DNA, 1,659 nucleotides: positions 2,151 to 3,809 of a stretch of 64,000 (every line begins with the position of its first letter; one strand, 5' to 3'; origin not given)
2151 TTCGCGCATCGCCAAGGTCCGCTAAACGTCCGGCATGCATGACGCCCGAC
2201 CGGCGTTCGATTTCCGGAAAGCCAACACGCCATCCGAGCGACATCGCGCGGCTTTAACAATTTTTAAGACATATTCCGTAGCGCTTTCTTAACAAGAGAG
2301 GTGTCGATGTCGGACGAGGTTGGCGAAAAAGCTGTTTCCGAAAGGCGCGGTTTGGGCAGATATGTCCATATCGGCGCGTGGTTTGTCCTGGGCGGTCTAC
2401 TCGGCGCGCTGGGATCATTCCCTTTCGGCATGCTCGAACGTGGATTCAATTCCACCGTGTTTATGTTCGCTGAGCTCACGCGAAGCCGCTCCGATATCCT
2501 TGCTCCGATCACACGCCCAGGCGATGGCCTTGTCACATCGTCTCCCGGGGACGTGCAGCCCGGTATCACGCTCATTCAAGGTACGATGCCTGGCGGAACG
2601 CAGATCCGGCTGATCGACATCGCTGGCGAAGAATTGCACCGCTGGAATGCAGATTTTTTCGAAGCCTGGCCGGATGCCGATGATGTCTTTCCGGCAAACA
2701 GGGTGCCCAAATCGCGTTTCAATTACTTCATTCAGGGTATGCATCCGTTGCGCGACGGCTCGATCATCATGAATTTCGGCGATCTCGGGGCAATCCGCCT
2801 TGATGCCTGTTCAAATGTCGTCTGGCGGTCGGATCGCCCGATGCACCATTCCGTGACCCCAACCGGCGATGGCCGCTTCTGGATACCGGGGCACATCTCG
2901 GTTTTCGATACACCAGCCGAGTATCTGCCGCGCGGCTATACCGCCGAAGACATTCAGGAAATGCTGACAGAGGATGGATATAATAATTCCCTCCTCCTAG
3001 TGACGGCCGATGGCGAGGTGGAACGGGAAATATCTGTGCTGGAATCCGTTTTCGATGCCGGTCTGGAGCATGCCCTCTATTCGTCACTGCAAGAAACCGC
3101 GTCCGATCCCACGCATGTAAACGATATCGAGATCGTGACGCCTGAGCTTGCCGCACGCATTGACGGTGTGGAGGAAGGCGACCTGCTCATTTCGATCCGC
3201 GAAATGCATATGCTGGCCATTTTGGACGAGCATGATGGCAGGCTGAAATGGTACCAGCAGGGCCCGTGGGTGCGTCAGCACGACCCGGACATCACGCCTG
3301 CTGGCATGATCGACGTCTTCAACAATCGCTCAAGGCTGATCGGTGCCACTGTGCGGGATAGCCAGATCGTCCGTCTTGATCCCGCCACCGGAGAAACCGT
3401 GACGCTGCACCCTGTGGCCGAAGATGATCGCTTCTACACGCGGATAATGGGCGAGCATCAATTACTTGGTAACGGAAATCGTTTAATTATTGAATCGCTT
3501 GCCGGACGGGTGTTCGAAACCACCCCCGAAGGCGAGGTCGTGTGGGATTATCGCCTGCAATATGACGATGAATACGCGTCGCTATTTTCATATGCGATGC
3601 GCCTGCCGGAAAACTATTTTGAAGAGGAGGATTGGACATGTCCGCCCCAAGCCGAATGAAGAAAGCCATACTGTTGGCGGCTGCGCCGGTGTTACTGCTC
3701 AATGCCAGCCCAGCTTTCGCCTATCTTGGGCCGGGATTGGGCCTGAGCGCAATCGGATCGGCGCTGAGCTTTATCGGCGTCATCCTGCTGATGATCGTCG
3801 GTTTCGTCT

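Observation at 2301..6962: Lower-GC sulfation/glycosylation cluster between infC and thrS, encoded on the opposite strand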

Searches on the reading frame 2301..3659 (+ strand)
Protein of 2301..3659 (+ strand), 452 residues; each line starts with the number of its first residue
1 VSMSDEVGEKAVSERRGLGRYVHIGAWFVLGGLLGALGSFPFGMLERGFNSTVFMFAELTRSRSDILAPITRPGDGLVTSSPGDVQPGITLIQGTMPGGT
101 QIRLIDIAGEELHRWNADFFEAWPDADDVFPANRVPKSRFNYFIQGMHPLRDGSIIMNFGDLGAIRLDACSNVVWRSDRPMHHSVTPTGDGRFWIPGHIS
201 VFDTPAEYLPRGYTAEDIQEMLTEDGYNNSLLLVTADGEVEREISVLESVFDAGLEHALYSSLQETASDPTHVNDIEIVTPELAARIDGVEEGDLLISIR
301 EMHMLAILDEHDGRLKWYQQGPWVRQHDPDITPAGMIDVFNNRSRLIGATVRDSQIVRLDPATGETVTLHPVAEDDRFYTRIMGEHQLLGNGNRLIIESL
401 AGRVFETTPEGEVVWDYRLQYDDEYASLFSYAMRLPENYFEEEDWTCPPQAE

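Call 3: search_protein_families(library=pfam, proteins=[window:2301-3659:+], max_evalue=0.01)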
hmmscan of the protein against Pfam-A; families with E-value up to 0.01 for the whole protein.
window:2301-3659:+ (452 aa): 1 family
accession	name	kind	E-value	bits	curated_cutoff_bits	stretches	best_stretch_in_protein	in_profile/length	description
PF14269.12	Arylsulfotran_2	-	1.2e-34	120.5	27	1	149-418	4-299/301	Arylsulfotransferase (ASST)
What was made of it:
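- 2301..3659 (+): ASST-like protein: an N-terminal TM anchor (about residues 24-42) followed by a beta-propeller. The likely start is the ATG at 2307 (450 aa). Predicted to face the periplasm. PF14269 E=1.2e-34 (call 3).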

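Call 4: search_protein_families(library=ncbifam, proteins=[window:2301-3659:+], max_evalue=0.01)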
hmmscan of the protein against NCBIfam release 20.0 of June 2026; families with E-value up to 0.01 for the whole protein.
window:2301-3659:+ (452 aa): 0 families

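Call 6: find_homologous_proteins(query=window:2301-3659:+, max_evalue=0.00001)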
Query window:2301-3659:+ (452 aa): 514 proteins with E <= 0.00001 among 8000 candidates; the best 120 are listed.
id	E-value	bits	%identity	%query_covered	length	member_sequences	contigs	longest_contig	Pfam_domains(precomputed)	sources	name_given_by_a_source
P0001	0.0e+0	1043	100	100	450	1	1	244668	PF14269.13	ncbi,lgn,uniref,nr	ncbi:arylsulfotransferase family protein [Parasphingopyxis sp.]|uniref:arylsulfotransferase family p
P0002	2.5e-178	612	60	99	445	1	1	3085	PF14269.13,PF05935.18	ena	-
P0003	3.4e-178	611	63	95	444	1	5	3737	PF14269.13,PF05935.18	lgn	-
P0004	4.1e-176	605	61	96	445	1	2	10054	PF14269.13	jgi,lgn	jgi:hypothetical protein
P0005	1.8e-173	596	61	93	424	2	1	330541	PF14269.13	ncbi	-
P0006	6.4e-173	594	60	95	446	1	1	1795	PF14269.13,PF05935.18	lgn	-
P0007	6.4e-173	594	57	99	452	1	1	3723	PF14269.13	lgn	-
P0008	9.4e-173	594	59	95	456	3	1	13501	PF14269.13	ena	-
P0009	6.4e-172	591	61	90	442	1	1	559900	PF14269.13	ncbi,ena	-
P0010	1.6e-170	586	60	90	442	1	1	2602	PF14269.13,PF05935.18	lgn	-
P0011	3.8e-170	585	59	97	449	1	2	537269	PF14269.13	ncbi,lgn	-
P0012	7.3e-170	584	59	95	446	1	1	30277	PF14269.13,PF05935.18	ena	-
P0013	6.1e-169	581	59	96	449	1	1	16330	PF14269.13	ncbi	-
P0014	1.1e-168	580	57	97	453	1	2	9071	PF14269.13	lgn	-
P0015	3.7e-168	578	59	95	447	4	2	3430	PF14269.13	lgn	-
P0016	4.5e-167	575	59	93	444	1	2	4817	PF14269.13,PF05935.18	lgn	-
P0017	4.9e-167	575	59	94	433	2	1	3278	PF14269.13,PF05935.18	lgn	-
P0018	1.9e-166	573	57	96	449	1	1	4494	PF14269.13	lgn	-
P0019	4.0e-165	568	58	91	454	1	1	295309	PF14269.13,PF05935.18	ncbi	-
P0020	9.2e-165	567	57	93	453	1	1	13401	PF14269.13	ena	-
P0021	1.3e-164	567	58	93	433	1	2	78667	PF14269.13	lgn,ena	-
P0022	8.4e-164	564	59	91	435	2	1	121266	PF14269.13,PF05935.18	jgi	-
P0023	2.5e-163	562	58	93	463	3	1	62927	PF14269.13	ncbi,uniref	ncbi:arylsulfotransferase family protein [Roseovarius salis]|uniref:arylsulfotransferase family prot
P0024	4.1e-163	562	57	93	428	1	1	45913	PF14269.13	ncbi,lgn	-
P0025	1.1e-161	557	58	93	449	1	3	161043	PF14269.13,PF05935.18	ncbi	-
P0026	1.1e-161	557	56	94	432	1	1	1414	PF14269.13,PF05935.18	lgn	-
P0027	2.5e-161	556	56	95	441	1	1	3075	PF14269.13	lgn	-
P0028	3.1e-159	549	56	93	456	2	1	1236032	PF14269.13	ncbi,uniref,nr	ncbi:arylsulfotransferase family protein [Maritimibacter dapengensis]|uniref:Arylsulfotransferase fa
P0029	1.8e-158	546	56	93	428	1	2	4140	PF14269.13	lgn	-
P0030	1.6e-156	540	55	92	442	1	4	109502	PF14269.13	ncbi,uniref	ncbi:arylsulfotransferase family protein [Altererythrobacter sp.]|uniref:arylsulfotransferase family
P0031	6.8e-156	538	56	94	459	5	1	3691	PF14269.13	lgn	-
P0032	3.1e-155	536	56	90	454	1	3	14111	PF14269.13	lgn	-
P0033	4.8e-154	532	53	97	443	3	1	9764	PF14269.13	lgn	-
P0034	3.1e-153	529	57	93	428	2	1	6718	PF14269.13,PF05935.18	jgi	jgi:hypothetical protein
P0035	1.1e-150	521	55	93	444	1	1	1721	PF14269.13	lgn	-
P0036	3.3e-150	519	54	93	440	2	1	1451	PF14269.13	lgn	-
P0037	1.2e-149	517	56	90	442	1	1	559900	PF14269.13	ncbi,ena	-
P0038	6.5e-149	515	54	94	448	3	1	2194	PF14269.13,PF05935.18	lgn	-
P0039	3.8e-148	512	51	96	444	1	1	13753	PF14269.13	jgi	jgi:hypothetical protein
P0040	9.6e-147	508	53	93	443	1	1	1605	PF14269.13,PF05935.18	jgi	-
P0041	3.6e-143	496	53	93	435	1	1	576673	PF14269.13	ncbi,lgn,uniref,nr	ncbi:arylsulfotransferase family protein [Aurantiacibacter sp. D1-12]|uniref:arylsulfotransferase fa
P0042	9.4e-143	495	51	94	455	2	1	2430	PF14269.13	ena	-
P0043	1.7e-142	494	50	97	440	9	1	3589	PF14269.13,PF05935.18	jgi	-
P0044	5.7e-142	492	51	95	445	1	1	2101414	PF14269.13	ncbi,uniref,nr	ncbi:arylsulfotransferase family protein [Sphingomicrobium nitratireducens]|uniref:arylsulfotransfer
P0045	2.6e-139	483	50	94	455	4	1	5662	PF14269.13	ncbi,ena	-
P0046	4.6e-138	479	49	94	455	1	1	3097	PF14269.13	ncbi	-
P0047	1.3e-137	478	54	92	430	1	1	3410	PF14269.13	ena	-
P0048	5.0e-136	472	49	93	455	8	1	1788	PF14269.13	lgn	-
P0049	9.5e-136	472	50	94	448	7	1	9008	PF13360.14,PF14269.13,PF05935.18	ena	-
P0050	1.3e-133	465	49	95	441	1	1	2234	PF14269.13,PF05935.18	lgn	-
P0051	2.3e-133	464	48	96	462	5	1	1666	PF14269.13,PF05935.18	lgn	-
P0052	8.6e-133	462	49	94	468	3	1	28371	PF14269.13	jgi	-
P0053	1.2e-132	461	50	95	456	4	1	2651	PF14269.13,PF05935.18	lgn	-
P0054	1.9e-132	461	49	94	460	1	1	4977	PF14269.13,PF05935.18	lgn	-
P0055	1.1e-131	458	49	94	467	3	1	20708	PF14269.13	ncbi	ncbi:MAG TPA: arylsulfotransferase family protein, partial [Steroidobacteraceae bacterium]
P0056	2.9e-129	450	49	95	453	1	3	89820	PF14269.13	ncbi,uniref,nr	ncbi:arylsulfotransferase family protein [Thalassovita aquimarina]|uniref:Arylsulfotransferase (ASST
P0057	3.4e-129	450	48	95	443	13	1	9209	PF14269.13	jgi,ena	jgi:hypothetical protein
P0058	1.4e-128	448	48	93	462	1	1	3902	PF14269.13,PF05935.18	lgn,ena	-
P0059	8.8e-128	445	48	93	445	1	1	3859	PF13360.14,PF14269.13,PF05935.18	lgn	-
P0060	9.6e-128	445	46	93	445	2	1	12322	PF14269.13,PF05935.18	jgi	jgi:hypothetical protein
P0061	4.4e-127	443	49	93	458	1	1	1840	PF14269.13,PF05935.18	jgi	jgi:hypothetical protein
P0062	2.4e-126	440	51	80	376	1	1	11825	PF14269.13,PF05935.18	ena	-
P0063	2.6e-126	440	47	93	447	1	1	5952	PF14269.13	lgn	-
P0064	3.0e-126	440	47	93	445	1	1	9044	PF14269.13,PF05935.18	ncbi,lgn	-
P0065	1.1e-124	435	47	95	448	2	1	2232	PF14269.13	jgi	-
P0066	1.7e-124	434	48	95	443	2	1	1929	PF14269.13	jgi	jgi:Arylsulfotransferase (ASST)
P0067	1.2e-123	432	47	94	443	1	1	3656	PF14269.13,PF05935.18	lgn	-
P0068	3.0e-123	430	47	93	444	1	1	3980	PF14269.13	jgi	jgi:hypothetical protein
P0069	3.8e-123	430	47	93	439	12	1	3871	PF14269.13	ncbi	ncbi:MAG: arylsulfotransferase family protein [Geminicoccaceae bacterium]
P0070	7.6e-123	429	47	93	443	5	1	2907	PF14269.13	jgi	jgi:hypothetical protein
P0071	1.3e-122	428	48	92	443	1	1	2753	PF14269.13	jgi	jgi:hypothetical protein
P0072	2.3e-122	427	45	93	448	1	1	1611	PF14269.13,PF05935.18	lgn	-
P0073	2.7e-122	427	46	93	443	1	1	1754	PF14269.13,PF05935.18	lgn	-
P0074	3.9e-122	427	47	93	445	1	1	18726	PF14269.13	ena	-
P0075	4.3e-122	426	47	93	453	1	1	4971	PF14269.13,PF05935.18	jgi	-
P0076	8.0e-122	426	48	92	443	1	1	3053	PF13360.14,PF14269.13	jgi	jgi:hypothetical protein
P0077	9.2e-122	425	47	94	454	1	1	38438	PF14269.13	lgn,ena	-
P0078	1.1e-121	425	48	93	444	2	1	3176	PF14269.13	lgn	-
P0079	1.6e-121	425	45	94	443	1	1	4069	PF14269.13,PF05935.18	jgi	jgi:hypothetical protein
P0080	1.8e-121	424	47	93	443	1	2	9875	PF14269.13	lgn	-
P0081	7.4e-121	422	46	93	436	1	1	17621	PF14269.13,PF05935.18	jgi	jgi:hypothetical protein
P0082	1.2e-120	422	46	93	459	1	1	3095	PF14269.13,PF05935.18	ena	-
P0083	2.0e-120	421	47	92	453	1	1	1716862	PF14269.13,PF05935.18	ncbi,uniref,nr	ncbi:arylsulfotransferase family protein [Ferrimonas balearica]|uniref:arylsulfotransferase family p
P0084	2.2e-120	421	47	95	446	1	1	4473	PF14269.13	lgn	-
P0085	3.9e-120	420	47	92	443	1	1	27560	PF13360.14,PF14269.13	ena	-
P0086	4.1e-120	420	48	93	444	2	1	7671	PF14269.13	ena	-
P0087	5.4e-120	420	47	94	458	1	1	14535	PF14269.13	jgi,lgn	jgi:hypothetical protein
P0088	8.0e-120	419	45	94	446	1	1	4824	PF14269.13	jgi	jgi:hypothetical protein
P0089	1.0e-119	419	45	91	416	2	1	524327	PF14269.13,PF05935.18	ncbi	-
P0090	1.9e-119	418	46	94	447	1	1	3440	PF14269.13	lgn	-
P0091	2.1e-119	418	46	94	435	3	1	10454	PF14269.13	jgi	jgi:hypothetical protein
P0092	2.7e-119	417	46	93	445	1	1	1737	PF14269.13,PF05935.18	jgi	-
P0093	2.9e-119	417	46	93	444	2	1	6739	PF14269.13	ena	-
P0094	3.4e-119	417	44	93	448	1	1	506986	PF14269.13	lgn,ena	-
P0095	5.0e-119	416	45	93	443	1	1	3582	PF14269.13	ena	-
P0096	5.0e-119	416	44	93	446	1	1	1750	PF14269.13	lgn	-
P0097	5.2e-119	416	46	94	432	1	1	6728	PF14269.13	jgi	jgi:hypothetical protein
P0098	1.1e-118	415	46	93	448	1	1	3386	PF13360.14,PF14269.13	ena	-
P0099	1.2e-118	415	45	95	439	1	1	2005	PF14269.13,PF05935.18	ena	-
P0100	1.8e-118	415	46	93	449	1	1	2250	PF14269.13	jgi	-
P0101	2.2e-118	414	45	93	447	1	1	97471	PF14269.13,PF05935.18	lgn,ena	-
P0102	6.8e-118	413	45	93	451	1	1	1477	PF14269.13,PF05935.18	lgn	-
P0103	7.0e-118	413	45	93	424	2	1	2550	PF14269.13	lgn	-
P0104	7.7e-118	412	44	96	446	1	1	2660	PF14269.13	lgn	-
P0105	1.4e-117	412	47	93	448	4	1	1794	PF14269.13,PF05935.18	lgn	-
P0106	1.9e-117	411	46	98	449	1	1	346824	PF14269.13,PF05935.18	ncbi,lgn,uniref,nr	ncbi:arylsulfotransferase family protein [Shewanella sp. UCD-KL12]|uniref:arylsulfotransferase famil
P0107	2.5e-117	411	46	92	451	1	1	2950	PF14269.13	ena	-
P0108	2.6e-117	411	47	93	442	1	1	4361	PF14269.13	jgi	jgi:hypothetical protein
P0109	3.2e-117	410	46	94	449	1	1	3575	PF14269.13,PF05935.18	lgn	-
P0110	4.9e-117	410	46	93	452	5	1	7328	PF13360.14,PF14269.13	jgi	jgi:hypothetical protein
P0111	5.0e-117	410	45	94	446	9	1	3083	PF14269.13,PF05935.18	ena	-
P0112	6.5e-117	409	46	90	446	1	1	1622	PF14269.13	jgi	jgi:hypothetical protein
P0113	7.8e-117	409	45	94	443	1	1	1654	PF14269.13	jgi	jgi:hypothetical protein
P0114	8.8e-117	409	43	95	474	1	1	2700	PF14269.13,PF05935.18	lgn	-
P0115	8.9e-117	409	45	93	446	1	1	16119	PF14269.13,PF05935.18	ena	-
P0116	1.5e-116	408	44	93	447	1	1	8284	PF14269.13,PF05935.18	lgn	-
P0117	2.1e-116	408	44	99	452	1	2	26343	PF14269.13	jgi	-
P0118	2.3e-116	408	45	93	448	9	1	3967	PF14269.13,PF05935.18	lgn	-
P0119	3.9e-116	407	44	93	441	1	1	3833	PF14269.13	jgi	jgi:hypothetical protein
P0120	4.7e-116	407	45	95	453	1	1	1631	PF14269.13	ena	-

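Call 7: find_encoding_contigs(protein=P0001, flank=10000, max_places=3)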
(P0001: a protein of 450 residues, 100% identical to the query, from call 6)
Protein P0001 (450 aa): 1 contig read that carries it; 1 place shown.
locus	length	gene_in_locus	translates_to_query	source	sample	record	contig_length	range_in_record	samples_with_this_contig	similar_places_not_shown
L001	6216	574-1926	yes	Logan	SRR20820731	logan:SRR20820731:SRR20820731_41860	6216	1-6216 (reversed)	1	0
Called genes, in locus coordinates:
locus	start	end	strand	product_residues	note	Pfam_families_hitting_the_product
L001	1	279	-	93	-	?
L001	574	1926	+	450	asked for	PF14269:Arylsulfotran_2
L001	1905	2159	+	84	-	-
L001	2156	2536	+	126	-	-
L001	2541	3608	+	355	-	PF13469:Sulfotransfer_3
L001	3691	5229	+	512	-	PF13231:PMT_2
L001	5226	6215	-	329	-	?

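Call 8: find_encoding_contigs(protein=P0044, flank=10000, max_places=2)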
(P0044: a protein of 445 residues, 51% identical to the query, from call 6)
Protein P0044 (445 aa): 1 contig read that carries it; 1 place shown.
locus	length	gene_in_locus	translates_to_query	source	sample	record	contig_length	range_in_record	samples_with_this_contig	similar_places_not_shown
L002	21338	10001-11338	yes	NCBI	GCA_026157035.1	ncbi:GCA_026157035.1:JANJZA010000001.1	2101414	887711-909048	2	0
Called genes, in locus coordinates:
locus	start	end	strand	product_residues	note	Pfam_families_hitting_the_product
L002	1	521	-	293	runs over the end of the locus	PF06977:SdiA-regulated (faint)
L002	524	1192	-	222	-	PF16316:DUF4956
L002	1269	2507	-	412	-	PF00990:GGDEF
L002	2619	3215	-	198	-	PF03734:YkuD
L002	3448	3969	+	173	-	PF11188:DUF2975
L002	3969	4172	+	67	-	PF13443:HTH_26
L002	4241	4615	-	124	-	PF16320:Ribosomal_L12_N, PF00542:Ribosomal_L12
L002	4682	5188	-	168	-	PF00466:Ribosomal_L10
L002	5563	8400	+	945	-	PF00675:Peptidase_M16, PF05193:Peptidase_M16_C, PF00675:Peptidase_M16, PF05193:Peptidase_M16_C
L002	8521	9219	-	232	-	PF00687:Ribosomal_L1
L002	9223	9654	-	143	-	PF03946:Ribosomal_L11_N, PF00298:Ribosomal_L11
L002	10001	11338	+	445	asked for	PF14269:Arylsulfotran_2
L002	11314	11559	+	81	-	-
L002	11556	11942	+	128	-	-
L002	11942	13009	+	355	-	PF13469:Sulfotransfer_3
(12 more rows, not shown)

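Call 9: find_encoding_contigs(protein=P0083, flank=10000, max_places=2)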
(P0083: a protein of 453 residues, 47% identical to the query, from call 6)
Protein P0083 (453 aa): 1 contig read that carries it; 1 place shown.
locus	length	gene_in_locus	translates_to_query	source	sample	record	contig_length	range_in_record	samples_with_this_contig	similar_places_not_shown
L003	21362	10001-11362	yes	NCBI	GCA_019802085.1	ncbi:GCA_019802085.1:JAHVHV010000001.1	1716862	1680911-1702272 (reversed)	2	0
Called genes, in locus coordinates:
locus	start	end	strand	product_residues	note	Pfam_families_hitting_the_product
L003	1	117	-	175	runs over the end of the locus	PF00258:Flavodoxin_1, PF12641:Flavodoxin_3 (weak), PF12724:Flavodoxin_5 (faint)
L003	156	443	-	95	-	PF10723:RepB-RCR_reg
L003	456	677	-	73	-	PF10981:DUF2788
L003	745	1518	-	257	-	PF12146:Hydrolase_4, PF00561:Abhydrolase_1, PF12697:Abhydrolase_6, PF07819:PGAP1 (weak)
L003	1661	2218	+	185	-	PF17206:SeqA_N, PF03925:SeqA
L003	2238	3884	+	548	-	PF02878:PGM_PMM_I, PF02879:PGM_PMM_II, PF02880:PGM_PMM_III, PF00408:PGM_PMM_IV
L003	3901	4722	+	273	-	PF04402:SIMPL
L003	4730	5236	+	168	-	PF13302:Acetyltransf_3, PF00583:Acetyltransf_1, PF08445:FR47 (weak)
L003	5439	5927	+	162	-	PF13302:Acetyltransf_3, PF00583:Acetyltransf_1 (weak), PF08445:FR47 (faint)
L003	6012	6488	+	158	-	PF00578:AhpC-TSA, PF08534:Redoxin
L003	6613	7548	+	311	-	PF03193:RsgA_GTPase, PF01926:MMR_HSR1, PF02421:FeoB_N (weak)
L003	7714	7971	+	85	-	-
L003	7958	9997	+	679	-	PF02995:DUF229 (faint), PF00884:Sulfatase, PF01663:Phosphodiest (weak)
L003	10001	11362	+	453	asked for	PF05935:Arylsulfotrans (faint), PF14269:Arylsulfotran_2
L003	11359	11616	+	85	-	-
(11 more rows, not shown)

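Call 12: search_solved_structures(query=A1, max_evalue=1, show_alignments=2)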
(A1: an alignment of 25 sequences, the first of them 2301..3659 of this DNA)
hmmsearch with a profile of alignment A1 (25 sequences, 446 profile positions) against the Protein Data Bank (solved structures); distinct sequences matched with E-value up to 1: 3.
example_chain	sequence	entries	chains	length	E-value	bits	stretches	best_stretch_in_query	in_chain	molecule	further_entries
9kf4_A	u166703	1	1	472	9.6e-08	34.2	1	224-410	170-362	Sulfotransferase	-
9kf6_A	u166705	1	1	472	1.1e-07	34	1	224-410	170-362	Sulfotransferase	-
8pr9_A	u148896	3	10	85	0.76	11.5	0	307-341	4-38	Cell surface protein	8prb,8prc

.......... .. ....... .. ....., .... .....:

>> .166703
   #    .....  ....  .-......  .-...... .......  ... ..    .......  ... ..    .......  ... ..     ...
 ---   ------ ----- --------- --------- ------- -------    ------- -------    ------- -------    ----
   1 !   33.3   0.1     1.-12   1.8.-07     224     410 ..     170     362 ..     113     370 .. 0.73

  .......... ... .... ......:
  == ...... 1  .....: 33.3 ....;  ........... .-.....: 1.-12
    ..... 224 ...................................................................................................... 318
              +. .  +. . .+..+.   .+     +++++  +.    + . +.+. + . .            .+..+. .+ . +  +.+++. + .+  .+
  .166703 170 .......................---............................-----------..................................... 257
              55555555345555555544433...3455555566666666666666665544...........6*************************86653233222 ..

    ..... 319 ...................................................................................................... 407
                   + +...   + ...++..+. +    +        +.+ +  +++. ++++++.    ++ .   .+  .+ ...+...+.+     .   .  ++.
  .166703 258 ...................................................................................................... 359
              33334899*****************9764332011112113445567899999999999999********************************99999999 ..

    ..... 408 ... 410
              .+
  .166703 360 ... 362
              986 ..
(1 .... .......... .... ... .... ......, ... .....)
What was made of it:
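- On ASST-type (PAPS-independent) aryl sulfotransferase, PF05935/PF14269: The HxN, R and QHD motifs align with Cpz4 (call 12).
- They align with the DxxHxN, R and QHD motifs of Cpz4 (call 12).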
